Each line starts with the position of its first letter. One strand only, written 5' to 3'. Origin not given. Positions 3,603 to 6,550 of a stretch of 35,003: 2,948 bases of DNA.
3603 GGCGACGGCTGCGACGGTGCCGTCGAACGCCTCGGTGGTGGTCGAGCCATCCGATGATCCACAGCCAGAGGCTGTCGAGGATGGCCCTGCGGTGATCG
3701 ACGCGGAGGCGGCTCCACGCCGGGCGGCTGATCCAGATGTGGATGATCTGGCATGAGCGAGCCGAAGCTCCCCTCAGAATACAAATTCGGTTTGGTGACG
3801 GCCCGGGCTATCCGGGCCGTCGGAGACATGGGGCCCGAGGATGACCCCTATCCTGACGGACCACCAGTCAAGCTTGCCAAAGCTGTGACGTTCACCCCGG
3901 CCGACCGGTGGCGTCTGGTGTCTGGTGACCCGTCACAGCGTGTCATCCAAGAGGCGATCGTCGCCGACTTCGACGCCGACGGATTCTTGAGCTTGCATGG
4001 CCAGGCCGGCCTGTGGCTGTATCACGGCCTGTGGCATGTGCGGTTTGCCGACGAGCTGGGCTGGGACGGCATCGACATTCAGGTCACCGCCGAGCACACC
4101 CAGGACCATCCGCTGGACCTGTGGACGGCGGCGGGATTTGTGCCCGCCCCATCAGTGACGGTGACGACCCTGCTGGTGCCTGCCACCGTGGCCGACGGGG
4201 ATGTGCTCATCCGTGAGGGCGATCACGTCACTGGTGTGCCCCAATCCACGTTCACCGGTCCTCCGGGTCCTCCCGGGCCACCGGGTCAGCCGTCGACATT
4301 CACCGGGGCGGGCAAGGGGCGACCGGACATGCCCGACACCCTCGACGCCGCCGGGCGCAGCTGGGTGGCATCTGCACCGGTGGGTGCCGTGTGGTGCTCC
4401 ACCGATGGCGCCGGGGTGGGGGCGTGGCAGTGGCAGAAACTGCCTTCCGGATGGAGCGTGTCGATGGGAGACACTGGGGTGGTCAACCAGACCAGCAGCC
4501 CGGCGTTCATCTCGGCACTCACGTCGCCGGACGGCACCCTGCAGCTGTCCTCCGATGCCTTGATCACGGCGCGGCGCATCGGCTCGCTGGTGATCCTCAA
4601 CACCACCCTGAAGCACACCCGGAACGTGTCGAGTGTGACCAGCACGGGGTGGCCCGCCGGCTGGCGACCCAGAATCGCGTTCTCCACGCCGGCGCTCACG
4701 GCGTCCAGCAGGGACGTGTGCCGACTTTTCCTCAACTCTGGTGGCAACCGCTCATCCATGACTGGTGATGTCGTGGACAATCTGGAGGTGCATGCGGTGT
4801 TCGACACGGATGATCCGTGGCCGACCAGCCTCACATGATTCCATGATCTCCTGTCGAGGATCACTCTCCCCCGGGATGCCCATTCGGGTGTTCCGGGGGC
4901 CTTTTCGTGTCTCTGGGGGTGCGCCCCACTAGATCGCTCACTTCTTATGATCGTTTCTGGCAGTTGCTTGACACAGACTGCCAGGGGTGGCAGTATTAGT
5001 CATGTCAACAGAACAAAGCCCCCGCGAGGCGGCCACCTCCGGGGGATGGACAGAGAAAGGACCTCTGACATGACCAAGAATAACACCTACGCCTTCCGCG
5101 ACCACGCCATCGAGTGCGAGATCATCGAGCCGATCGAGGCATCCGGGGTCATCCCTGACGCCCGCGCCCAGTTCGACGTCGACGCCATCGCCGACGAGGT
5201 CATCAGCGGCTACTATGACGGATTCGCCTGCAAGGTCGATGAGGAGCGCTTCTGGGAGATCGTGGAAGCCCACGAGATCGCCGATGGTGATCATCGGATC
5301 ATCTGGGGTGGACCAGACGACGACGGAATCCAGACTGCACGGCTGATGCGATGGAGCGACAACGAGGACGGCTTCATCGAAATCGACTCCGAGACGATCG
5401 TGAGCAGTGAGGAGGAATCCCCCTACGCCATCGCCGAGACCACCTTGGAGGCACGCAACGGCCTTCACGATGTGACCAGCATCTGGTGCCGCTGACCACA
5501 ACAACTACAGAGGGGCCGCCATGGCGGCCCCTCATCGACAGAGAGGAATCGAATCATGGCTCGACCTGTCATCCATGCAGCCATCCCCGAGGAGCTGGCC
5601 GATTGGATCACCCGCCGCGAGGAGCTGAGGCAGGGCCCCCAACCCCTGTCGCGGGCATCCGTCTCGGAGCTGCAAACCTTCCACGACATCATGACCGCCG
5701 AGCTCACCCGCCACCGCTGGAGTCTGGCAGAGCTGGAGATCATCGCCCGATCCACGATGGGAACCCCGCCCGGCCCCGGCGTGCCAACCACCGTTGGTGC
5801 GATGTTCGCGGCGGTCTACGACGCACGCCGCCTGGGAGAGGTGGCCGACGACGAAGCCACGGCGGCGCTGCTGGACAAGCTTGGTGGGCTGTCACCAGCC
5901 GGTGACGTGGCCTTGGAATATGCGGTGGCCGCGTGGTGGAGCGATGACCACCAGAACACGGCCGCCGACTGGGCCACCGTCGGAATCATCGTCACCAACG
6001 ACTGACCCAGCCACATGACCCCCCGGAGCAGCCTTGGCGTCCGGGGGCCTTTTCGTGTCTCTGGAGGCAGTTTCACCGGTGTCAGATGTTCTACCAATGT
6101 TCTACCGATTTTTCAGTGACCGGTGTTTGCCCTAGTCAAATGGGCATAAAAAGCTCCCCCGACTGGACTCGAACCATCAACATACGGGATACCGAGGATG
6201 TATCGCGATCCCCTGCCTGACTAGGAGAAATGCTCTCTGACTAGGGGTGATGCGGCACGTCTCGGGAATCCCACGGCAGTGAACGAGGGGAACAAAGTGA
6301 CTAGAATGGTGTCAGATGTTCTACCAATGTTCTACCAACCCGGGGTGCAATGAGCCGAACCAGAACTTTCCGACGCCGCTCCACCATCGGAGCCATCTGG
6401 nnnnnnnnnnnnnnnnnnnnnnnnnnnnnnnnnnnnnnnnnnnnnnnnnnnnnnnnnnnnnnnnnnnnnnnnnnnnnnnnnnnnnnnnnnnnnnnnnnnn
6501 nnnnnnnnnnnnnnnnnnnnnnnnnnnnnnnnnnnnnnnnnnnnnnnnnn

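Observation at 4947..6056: Self-contained two-gene accessory cassette between the late operon and attP: candidate lysogen-expressed accessory system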

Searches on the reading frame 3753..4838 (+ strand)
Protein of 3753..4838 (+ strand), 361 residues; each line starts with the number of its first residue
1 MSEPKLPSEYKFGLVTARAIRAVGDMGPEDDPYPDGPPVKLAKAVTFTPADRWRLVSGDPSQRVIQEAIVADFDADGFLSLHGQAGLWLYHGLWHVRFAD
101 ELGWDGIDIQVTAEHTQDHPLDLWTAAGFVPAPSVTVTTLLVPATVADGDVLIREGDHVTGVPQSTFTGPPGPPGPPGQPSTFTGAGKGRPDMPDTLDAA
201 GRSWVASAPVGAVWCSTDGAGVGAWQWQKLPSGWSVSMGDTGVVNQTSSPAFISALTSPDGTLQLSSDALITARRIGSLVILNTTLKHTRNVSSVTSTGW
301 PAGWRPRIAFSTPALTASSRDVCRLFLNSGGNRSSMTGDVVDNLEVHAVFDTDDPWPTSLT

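Call 5: search_protein_families(library=pfam, proteins=[window:3753-4838:+], max_evalue=1)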
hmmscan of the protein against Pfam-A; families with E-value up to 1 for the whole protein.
window:3753-4838:+ (361 aa): 0 families

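Call 6: search_protein_families(library=phrogs, proteins=[window:3753-4838:+], max_evalue=0.1)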
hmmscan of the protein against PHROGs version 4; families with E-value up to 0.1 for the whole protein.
window:3753-4838:+ (361 aa): 3 families
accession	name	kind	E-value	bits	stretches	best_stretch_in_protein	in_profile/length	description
phrog_21909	-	unknown function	2.1e-07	31.9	1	205-282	118-184/294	-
phrog_3971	-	unknown function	4.8e-06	26.8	1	224-360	190-320/331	-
phrog_3639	-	tail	0.028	14.5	1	221-332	341-449/474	minor tail protein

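Call 34: search_protein_families(library=padloc, proteins=[window:3753-4835:+], max_evalue=1)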
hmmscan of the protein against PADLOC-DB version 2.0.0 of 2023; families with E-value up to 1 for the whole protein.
window:3753-4835:+ (361 aa): 0 families

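Call 35: search_protein_families(library=ncbifam, proteins=[window:3753-4835:+], max_evalue=1)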
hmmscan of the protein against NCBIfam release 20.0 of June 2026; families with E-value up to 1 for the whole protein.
window:3753-4835:+ (361 aa): 0 families

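Call 105: find_related_loci(query=window:3753-4835:+, collection=viral_contigs, flank=4500)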
Query window:3753-4835:+ (361 aa) in viral_contigs; peptide patterns used: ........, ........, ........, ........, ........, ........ (x = any residue, [..] = any of these).
30 stretches matched a pattern; 22 encode a relative of the query (tblastn E <= 1e-3); 22 distinct loci.
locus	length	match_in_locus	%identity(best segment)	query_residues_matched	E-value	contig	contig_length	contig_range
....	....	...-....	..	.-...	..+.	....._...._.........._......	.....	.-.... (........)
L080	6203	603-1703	94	1-361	0e+0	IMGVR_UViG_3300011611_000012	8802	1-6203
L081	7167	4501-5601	93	1-361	0e+0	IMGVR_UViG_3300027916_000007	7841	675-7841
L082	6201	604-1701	93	1-360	0e+0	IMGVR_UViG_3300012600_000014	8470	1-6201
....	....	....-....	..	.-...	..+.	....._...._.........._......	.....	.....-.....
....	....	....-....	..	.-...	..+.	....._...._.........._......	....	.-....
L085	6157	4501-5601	93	1-361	0e+0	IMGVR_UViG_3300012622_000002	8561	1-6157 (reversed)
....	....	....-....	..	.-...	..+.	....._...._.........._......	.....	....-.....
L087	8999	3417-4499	95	1-361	0e+0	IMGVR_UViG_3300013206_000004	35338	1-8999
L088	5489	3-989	94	39-361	0e+0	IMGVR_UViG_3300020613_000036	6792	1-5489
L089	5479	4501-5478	94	1-326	0e+0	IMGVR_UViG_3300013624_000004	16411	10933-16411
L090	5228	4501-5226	95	1-242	9e-152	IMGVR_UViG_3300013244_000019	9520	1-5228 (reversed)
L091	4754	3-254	93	278-361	9e-45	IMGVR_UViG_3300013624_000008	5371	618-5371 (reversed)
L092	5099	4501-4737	38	186-281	1e-12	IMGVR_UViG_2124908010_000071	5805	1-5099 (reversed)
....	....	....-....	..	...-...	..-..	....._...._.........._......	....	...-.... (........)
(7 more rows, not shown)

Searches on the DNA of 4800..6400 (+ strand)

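Call 4: search_dna_similar(query=window:4840-6120:+, collection=phages, mode=near, max_rows=30)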
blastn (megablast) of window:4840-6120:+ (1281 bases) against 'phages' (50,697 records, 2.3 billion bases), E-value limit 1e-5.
No match.

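Call 45: search_rna_families(source=window, start=4800, end=6400, threshold=evalue, max_evalue=1)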
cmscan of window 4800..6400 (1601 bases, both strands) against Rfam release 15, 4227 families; matches with E-value up to 1: 2.
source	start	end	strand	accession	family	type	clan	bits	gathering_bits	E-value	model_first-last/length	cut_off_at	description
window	5750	5798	-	RF01684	mascRNA-menRNA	Gene;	-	19.4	42.5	0.75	1-56/56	no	MALAT1-associated small cytoplasmic RNA/MEN beta RNA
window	5485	5535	+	RF02985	ftsZ-DE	Gene; sRNA;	-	19.3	72.2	0.87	1-69/69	no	ftsZ-DE RNA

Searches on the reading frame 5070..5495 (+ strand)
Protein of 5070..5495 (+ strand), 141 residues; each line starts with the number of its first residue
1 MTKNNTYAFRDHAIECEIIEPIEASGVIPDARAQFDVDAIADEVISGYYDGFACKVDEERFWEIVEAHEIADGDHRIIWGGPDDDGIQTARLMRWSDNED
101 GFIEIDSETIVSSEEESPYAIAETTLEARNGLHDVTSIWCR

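Call 5: search_protein_families(library=pfam, proteins=[window:5070-5495:+], max_evalue=1)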
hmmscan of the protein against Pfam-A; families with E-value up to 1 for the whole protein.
window:5070-5495:+ (141 aa): 0 families

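Call 6: search_protein_families(library=phrogs, proteins=[window:5070-5495:+], max_evalue=0.1)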
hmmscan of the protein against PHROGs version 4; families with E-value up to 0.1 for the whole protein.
window:5070-5495:+ (141 aa): 1 family
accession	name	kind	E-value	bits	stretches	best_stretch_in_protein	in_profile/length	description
phrog_27679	-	unknown function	1e-08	36.4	1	4-120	6-133/149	-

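Call 9: search_dna_similar(query=window:5070-5492:+, collection=phages, mode=protein, max_rows=30, max_evalue=0.01)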
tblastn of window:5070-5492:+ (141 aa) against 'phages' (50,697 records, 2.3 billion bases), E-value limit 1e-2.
Records with a match: 2; places in all: 2; records where one place covers at least 80% of the query: 1.
Best place of each record, by identity: <60% 2.
By first word of the organism name: Mycobacterium 1; Caudovirus 1.
By host as written in the record: Mycobacterium smegmatis mc2 155 1; Homo sapiens 1.
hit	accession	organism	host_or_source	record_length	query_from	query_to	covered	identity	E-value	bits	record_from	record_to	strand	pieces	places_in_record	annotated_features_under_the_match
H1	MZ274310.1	Mycobacterium phage Boilgate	Mycobacterium smegmatis mc2 155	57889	6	122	83%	37.9%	9e-9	58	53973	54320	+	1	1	75: hypothetical protein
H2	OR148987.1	Caudovirus D_HF5_3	Homo sapiens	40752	25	70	33%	50.0%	3e-6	50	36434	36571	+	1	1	hypothetical protein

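Call 12: get_annotated_region(hit=H1, flank=4000)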
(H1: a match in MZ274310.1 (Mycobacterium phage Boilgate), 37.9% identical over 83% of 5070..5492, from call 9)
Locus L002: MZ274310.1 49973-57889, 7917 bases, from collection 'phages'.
description: Mycobacterium phage Boilgate, complete genome.
organism: Mycobacterium phage Boilgate (NCBI taxid 2859636)
taxonomy: Viruses; Duplodnaviria; Heunggongvirae; Uroviricota; Caudoviricetes; Weiservirinae
host: Mycobacterium smegmatis mc2 155; source: soil; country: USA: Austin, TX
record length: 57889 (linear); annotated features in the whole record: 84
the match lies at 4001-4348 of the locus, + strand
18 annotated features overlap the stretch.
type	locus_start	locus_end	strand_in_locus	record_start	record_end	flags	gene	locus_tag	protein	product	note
CDS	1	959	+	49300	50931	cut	67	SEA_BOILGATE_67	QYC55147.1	DNA helicase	-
CDS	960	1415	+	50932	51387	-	68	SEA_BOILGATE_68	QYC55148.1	HNH endonuclease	-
CDS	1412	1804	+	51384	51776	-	69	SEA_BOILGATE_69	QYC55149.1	hypothetical protein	-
CDS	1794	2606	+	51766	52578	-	70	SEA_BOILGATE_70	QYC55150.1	helix-turn-helix protein binding domain protein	-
CDS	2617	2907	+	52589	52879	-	71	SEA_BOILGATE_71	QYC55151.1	hypothetical protein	-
CDS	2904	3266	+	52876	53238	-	72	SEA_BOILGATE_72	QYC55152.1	hypothetical protein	-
CDS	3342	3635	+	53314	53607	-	73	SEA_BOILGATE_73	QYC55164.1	deoxycytidylate deaminase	-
CDS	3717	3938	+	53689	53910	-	74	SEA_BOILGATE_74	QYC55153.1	hypothetical protein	-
CDS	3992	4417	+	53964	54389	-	75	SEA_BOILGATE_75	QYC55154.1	hypothetical protein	-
CDS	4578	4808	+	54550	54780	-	76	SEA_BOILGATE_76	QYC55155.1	hypothetical protein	-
CDS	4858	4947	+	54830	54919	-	77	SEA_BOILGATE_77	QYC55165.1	hypothetical protein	-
CDS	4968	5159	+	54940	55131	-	78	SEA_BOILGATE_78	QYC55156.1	hypothetical protein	-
CDS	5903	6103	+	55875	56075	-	79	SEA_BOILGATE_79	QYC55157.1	hypothetical protein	-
CDS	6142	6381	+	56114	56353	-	80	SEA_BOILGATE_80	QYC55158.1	hypothetical protein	-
CDS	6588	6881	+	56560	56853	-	81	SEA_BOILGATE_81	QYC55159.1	hypothetical protein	-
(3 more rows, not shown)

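Call 13: find_homologous_proteins(query=window:5070-5492:+)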
Query window:5070-5492:+ (141 aa): 14 proteins with E <= 0.001 among 31 candidates.
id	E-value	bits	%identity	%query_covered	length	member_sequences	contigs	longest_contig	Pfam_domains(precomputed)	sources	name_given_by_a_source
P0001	9.0e-90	316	100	100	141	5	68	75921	-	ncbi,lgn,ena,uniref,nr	ncbi:hypothetical protein [Cutibacterium granulosum]|uniref:hypothetical protein n=1 Tax=Cutibacteri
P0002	7.1e-82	291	92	100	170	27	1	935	-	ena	-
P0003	5.5e-73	262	85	100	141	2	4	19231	-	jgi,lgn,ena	-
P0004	2.0e-70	253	83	100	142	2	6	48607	-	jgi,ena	-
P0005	6.9e-57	209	72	99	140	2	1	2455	-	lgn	-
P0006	1.1e-56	209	74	96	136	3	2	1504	-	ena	-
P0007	2.6e-54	201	71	96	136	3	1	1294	-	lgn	-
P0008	8.3e-54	199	67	100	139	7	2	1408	-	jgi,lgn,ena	-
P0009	8.4e-53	196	67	99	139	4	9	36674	-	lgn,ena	-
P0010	1.6e-52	195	65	100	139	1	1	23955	-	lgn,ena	-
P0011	2.5e-51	191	65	100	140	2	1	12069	-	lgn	-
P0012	3.1e-37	146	56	96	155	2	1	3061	-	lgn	-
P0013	2.7e-18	84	93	32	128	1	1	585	-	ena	-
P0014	1.3e-11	63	56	51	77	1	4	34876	-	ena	-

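Call 16: find_encoding_contigs(protein=P0001, flank=10000, max_places=6)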
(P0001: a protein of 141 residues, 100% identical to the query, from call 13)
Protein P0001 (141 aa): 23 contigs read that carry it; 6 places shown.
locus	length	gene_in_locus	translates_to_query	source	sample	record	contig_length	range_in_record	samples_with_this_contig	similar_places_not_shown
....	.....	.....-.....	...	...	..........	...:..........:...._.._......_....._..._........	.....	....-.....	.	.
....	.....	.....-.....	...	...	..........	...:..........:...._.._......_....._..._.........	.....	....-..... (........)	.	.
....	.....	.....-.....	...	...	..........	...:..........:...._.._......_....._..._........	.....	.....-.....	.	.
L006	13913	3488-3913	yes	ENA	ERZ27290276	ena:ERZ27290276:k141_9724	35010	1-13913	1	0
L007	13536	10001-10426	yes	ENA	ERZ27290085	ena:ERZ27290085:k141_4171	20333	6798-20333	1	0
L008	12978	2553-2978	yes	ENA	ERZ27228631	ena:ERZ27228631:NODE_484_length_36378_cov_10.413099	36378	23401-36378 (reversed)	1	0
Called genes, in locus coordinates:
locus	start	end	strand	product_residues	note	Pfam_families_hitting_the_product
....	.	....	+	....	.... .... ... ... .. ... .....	?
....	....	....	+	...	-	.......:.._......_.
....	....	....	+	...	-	-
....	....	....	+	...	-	-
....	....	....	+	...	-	-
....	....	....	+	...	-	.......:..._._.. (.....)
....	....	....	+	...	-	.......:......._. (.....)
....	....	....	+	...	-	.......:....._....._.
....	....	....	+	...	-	-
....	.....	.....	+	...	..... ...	-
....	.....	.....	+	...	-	-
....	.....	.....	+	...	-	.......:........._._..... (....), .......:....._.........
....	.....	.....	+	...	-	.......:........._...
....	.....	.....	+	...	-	-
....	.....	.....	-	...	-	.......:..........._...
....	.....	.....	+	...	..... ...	-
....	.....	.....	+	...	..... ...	-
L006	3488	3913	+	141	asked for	-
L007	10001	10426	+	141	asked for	-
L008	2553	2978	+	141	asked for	-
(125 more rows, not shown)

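Call 30: predict_structure(alignment_id=A1)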
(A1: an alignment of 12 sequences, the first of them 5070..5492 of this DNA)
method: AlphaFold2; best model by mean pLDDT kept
length: 141 residues; sequences in the alignment: 12
mean_pLDDT: 86.9   pTM: 0.65
mean pLDDT of the five models: 86.9, 86.2, 85.7, 85.3, 83.1
residues with pLDDT >= 90: 57; 70-90: 79; 50-70: 2; < 50: 3
segments of 3 or more residues with pLDDT < 50: 1-3
pLDDT, mean of each block of 10 residues (from residue 1): 70 90 82 86 88 90 90 88 89 89 92 86 94 86 60
secondary structure, 60 per line:
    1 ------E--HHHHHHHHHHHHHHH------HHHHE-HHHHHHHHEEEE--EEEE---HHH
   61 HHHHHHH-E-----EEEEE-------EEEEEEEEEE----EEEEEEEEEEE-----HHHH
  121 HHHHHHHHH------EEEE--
elements in order: H10-24 H31-34 H37-44 E45-48 E51-54 H58-67 E75-79 E87-96 E101-111 H117-129 E136-139

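Call 34: search_protein_families(library=padloc, proteins=[window:5070-5492:+], max_evalue=1)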
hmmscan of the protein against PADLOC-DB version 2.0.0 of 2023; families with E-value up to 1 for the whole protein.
window:5070-5492:+ (141 aa): 0 families

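Call 35: search_protein_families(library=ncbifam, proteins=[window:5070-5492:+], max_evalue=1)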
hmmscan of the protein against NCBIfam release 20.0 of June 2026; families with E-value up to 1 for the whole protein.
window:5070-5492:+ (141 aa): 0 families

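Call 48: search_solved_structures(query=A1, max_evalue=10)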
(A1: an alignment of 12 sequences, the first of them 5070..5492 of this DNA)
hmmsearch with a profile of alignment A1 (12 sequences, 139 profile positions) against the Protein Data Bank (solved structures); distinct sequences matched with E-value up to 10: 2.
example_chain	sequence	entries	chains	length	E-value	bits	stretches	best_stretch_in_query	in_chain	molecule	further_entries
9o0h_B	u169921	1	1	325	0.34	14.3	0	87-110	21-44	Transcription factor ETV6,Non-receptor tyrosine-protein kinase TNK1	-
5i8l_A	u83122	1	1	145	0.46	13.9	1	22-70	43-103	Lysozyme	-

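Call 126: get_annotated_region(hit=H2, flank=2500)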
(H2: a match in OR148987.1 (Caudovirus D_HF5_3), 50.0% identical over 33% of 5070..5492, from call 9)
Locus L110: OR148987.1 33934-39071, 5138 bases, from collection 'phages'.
description: Caudovirus D_HF5_3, complete genome.
organism: Caudovirus D_HF5_3 (NCBI taxid 3071197)
taxonomy: Viruses; Duplodnaviria; Heunggongvirae; Uroviricota; Caudoviricetes
host: Homo sapiens; source: saliva (passive drool collection); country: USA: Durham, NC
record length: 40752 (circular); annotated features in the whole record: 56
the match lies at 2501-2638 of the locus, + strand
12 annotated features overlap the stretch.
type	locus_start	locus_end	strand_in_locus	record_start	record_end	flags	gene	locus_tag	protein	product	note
CDS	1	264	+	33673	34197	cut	-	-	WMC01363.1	single-strand DNA-binding protein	-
CDS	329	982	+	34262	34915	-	-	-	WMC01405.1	crossover junction endodeoxyribonuclease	crossover junction endodeoxyribonuclease rusA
CDS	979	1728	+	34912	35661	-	-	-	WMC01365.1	putative antirepressor protein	prophage-derived putative antirepressor protein YoqD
CDS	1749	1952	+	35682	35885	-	-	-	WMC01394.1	hypothetical protein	-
CDS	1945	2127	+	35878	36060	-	-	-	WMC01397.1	hypothetical protein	-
CDS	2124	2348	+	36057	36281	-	-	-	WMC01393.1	hypothetical protein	-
CDS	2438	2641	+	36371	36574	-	-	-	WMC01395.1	hypothetical protein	-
CDS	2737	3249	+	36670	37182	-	-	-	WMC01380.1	hypothetical protein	-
CDS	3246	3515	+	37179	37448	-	-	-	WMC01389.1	hypothetical protein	-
CDS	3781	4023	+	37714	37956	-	-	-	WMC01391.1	hypothetical protein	-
CDS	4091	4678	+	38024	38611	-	-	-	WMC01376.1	hypothetical protein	-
CDS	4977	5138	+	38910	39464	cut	-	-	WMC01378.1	hypothetical protein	-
